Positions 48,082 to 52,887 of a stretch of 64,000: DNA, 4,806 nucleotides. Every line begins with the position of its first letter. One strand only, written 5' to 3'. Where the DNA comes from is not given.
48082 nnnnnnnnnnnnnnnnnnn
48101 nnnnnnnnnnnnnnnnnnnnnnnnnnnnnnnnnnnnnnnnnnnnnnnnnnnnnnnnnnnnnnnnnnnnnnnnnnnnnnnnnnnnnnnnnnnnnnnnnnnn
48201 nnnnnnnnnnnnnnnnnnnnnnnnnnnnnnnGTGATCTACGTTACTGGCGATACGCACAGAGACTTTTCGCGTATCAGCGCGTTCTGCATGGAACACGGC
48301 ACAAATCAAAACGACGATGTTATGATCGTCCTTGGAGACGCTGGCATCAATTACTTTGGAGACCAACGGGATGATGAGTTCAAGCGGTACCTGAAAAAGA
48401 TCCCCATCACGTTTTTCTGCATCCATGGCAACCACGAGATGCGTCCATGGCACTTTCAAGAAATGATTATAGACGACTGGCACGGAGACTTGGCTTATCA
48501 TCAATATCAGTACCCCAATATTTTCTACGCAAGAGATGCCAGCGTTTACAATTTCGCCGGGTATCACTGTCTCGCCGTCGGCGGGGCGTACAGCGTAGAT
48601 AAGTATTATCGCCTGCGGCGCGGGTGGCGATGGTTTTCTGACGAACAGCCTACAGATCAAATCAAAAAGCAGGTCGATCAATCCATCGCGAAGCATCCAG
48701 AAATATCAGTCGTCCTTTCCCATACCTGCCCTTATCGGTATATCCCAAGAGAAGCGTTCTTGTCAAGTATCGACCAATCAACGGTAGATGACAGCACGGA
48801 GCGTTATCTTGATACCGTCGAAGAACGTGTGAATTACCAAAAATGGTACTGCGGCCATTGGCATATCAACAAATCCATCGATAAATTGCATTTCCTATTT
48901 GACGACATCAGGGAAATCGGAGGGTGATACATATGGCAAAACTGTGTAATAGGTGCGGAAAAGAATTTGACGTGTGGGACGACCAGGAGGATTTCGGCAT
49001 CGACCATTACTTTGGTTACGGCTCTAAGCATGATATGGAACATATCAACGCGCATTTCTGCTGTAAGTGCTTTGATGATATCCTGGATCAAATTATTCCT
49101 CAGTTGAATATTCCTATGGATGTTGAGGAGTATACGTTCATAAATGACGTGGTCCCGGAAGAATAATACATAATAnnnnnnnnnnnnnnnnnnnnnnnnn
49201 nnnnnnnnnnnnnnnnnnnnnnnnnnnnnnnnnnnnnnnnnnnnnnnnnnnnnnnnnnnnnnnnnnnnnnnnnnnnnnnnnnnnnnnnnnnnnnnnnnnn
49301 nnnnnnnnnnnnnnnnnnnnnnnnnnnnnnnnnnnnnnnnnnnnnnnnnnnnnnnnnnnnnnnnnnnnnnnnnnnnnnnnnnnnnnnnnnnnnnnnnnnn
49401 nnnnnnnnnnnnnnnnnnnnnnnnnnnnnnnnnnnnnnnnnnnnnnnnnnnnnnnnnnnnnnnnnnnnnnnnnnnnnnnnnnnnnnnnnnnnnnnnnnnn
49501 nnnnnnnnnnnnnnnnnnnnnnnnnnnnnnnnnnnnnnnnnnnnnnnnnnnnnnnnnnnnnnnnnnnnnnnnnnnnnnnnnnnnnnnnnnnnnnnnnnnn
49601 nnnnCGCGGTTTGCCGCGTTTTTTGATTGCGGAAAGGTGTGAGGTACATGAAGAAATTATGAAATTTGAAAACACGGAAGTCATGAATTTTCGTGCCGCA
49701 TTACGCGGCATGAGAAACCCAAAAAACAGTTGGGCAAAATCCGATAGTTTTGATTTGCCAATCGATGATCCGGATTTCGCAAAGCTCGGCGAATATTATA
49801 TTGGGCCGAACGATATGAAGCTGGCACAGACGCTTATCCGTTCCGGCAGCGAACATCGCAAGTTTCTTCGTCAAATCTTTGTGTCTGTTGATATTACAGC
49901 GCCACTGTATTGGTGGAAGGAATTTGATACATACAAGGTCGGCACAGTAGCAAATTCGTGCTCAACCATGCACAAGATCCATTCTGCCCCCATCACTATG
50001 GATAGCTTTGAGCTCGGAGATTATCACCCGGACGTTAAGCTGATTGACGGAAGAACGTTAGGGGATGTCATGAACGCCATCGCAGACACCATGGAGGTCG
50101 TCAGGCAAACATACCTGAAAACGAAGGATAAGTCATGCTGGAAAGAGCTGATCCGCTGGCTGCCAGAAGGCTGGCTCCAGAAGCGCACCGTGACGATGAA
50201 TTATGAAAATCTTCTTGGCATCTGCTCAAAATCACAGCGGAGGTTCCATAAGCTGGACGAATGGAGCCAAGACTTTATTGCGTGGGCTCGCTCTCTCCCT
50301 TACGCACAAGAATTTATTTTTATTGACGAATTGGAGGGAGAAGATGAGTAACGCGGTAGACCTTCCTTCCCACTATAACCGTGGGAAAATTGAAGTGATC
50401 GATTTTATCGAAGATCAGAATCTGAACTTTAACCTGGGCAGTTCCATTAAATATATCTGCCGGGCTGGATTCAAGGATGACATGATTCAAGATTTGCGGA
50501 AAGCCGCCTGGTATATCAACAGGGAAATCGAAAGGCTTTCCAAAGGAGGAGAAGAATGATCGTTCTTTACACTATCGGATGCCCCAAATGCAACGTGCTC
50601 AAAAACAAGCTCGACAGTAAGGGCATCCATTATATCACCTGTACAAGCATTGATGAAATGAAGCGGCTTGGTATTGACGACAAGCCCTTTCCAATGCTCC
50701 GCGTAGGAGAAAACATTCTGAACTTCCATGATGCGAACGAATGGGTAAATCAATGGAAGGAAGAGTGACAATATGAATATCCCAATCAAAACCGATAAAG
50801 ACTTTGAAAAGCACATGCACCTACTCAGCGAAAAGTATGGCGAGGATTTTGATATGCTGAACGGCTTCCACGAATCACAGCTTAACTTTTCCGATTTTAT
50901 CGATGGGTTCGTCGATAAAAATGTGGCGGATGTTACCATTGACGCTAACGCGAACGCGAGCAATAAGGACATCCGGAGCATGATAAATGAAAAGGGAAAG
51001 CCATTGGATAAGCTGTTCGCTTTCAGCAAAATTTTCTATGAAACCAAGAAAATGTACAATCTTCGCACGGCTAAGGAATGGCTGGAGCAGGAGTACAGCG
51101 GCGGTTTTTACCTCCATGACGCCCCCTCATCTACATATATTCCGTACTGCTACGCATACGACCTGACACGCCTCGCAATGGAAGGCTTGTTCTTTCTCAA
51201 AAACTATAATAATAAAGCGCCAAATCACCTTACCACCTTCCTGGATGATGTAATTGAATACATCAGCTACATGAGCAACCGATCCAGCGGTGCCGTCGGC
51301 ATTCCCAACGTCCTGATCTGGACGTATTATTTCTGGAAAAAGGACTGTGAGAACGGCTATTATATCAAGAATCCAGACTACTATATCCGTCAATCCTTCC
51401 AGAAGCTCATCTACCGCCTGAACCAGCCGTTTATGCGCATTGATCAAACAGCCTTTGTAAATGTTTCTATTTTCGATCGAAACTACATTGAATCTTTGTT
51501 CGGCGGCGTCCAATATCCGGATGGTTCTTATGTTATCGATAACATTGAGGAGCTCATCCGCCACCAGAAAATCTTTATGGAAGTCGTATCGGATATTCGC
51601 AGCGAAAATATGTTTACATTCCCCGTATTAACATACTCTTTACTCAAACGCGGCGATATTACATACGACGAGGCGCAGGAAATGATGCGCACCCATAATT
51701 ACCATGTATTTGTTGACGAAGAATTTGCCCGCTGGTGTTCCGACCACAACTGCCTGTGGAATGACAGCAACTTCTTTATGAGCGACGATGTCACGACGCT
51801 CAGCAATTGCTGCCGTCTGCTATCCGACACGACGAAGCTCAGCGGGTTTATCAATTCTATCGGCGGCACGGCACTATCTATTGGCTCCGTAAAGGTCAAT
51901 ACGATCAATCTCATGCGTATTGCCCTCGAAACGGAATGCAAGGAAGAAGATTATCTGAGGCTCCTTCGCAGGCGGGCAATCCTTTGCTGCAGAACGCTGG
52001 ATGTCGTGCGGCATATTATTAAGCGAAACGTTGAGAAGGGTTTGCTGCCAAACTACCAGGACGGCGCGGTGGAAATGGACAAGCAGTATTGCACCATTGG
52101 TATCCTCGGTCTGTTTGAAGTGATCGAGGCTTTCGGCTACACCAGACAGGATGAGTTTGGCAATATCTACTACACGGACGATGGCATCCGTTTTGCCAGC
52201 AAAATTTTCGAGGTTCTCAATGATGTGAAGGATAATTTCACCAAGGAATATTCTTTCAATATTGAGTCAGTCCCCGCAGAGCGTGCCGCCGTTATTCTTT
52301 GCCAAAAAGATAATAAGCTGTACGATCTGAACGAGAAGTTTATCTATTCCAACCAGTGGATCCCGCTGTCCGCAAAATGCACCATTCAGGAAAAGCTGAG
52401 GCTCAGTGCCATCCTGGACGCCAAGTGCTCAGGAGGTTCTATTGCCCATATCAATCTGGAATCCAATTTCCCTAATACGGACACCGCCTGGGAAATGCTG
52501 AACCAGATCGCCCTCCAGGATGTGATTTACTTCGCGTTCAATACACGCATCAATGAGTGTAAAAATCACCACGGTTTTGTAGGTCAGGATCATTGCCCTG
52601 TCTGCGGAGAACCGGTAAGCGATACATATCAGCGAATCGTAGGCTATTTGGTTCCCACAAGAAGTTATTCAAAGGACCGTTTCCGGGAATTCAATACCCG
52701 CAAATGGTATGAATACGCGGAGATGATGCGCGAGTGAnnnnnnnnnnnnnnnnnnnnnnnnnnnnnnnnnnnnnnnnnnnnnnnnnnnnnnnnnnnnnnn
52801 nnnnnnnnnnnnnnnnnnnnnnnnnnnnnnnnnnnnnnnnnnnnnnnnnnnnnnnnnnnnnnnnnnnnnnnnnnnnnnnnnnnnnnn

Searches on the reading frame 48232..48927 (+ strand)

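Call 12: search_protein_families(library=pfam, proteins=[window:48232-48927:+], max_evalue=0.001)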
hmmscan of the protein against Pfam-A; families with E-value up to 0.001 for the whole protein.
window:48232-48927:+ (231 aa): 1 family
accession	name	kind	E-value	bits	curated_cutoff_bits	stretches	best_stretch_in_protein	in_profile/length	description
PF00149.33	Metallophos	-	2.3e-13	51.5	21.5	1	2-212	3-190/191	Calcineurin-like phosphoesterase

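Call 59: search_protein_families(library=ncbifam, proteins=[window:48232-48927:+], max_evalue=0.001)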
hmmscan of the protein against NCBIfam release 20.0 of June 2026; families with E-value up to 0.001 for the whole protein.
window:48232-48927:+ (231 aa): 0 families

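Call 60: search_protein_families(library=phrogs, proteins=[window:48232-48927:+], max_evalue=0.001)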
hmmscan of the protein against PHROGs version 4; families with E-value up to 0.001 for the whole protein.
window:48232-48927:+ (231 aa): 1 family
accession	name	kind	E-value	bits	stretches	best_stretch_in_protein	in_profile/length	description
phrog_1649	-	other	1.4e-25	90.6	1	1-215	37-256/308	metallo-phosphoesterase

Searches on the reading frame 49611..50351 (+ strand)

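Call 12: search_protein_families(library=pfam, proteins=[window:49611-50351:+], max_evalue=0.001)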
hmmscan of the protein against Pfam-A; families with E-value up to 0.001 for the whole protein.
window:49611-50351:+ (246 aa): 0 families

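Call 60: search_protein_families(library=phrogs, proteins=[window:49611-50351:+], max_evalue=0.001)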
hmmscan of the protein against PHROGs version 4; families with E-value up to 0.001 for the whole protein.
window:49611-50351:+ (246 aa): 1 family
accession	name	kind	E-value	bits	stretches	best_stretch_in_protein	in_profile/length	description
phrog_6721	-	unknown function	1.9e-55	188.9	1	14-236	5-215/218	-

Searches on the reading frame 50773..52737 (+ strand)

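Call 12: search_protein_families(library=pfam, proteins=[window:50773-52737:+], max_evalue=0.001)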
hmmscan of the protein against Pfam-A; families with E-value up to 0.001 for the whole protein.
window:50773-52737:+ (654 aa): 1 family
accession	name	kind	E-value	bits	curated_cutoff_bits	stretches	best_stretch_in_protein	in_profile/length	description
PF13597.11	NRDD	-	7.5e-87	292.7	26.2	1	87-646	16-562/562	Anaerobic ribonucleoside-triphosphate reductase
